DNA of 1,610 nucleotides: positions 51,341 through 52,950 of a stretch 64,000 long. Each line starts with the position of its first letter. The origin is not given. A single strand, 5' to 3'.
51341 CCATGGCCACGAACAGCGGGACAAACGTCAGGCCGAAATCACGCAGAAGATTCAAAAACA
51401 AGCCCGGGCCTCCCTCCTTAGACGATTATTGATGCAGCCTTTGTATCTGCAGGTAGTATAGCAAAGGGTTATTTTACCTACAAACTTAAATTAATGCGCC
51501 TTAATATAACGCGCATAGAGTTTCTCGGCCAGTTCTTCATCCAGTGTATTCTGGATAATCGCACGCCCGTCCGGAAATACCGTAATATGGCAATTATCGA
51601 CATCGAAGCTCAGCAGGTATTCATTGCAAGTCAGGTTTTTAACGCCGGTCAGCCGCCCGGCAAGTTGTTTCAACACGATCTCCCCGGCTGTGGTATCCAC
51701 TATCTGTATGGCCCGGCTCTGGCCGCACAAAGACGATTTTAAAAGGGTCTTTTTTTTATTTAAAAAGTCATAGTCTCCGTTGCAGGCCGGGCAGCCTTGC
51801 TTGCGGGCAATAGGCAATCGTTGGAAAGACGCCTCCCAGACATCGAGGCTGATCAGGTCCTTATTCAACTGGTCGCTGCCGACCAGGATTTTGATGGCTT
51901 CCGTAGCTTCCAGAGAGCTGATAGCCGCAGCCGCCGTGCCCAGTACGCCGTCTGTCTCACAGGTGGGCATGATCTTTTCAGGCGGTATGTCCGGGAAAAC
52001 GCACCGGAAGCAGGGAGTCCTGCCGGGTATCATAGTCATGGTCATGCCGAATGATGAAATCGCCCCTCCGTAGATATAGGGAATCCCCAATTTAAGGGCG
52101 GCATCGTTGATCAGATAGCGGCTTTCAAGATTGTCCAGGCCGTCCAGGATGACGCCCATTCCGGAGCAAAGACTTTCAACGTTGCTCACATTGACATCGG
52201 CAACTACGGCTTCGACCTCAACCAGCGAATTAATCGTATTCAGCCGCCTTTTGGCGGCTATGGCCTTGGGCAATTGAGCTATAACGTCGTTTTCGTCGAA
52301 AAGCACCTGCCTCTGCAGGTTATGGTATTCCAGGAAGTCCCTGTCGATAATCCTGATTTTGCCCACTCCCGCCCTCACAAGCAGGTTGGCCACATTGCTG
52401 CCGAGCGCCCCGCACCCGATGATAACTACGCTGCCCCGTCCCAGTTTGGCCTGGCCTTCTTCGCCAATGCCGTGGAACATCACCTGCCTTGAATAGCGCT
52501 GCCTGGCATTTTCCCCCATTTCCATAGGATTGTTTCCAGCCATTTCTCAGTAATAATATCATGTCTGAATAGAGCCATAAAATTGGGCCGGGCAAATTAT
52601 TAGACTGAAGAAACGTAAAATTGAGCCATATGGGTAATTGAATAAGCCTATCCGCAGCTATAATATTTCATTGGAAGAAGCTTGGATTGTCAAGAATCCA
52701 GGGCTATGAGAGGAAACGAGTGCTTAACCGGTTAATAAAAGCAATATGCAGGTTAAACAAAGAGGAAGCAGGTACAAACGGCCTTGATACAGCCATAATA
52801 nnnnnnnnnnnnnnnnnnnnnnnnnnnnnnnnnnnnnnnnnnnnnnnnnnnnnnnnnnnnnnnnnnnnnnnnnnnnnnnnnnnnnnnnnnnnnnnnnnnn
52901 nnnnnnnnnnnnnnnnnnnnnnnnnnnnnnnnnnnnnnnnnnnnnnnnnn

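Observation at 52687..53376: Archaellin-like (archaeal flagellin-type) gene in a bacterium whose only visible filament machinery is a type IVa pilus system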

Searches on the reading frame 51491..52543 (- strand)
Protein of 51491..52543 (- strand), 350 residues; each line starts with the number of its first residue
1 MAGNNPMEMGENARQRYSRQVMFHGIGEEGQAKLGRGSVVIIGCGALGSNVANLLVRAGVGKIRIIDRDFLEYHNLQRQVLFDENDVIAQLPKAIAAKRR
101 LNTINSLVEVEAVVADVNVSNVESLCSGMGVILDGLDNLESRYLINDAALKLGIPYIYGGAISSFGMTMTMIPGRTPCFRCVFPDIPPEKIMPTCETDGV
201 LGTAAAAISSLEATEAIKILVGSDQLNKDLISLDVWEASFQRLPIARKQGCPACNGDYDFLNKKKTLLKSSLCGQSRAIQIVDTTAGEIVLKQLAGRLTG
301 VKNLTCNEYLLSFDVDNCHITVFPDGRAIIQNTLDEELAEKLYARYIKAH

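Call 44: search_protein_families(library=pfam, proteins=[window:51491-52543:-], max_evalue=0.001)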
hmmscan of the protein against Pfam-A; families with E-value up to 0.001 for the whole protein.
window:51491-52543:- (350 aa): 2 families
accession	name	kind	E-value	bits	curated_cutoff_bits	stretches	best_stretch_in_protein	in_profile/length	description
PF00899.27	ThiF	-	2.9e-72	243.1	28.1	1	17-252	1-237/238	ThiF family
PF01488.26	Shikimate_DH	-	0.00086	19.8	24.3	0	33-83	9-59/138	Shikimate / quinate 5-dehydrogenase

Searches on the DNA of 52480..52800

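Call 50: search_rna_families(source=window, start=52480, end=52800, threshold=evalue, max_evalue=1)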
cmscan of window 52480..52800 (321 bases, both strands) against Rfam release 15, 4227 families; matches with E-value up to 1: 1.
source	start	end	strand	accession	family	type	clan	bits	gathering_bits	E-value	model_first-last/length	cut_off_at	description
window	52636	52698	-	RF01166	sn3071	Gene; snRNA; snoRNA; CD-box;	-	19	40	0.18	1-77/77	no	Small nucleolar RNA sn3071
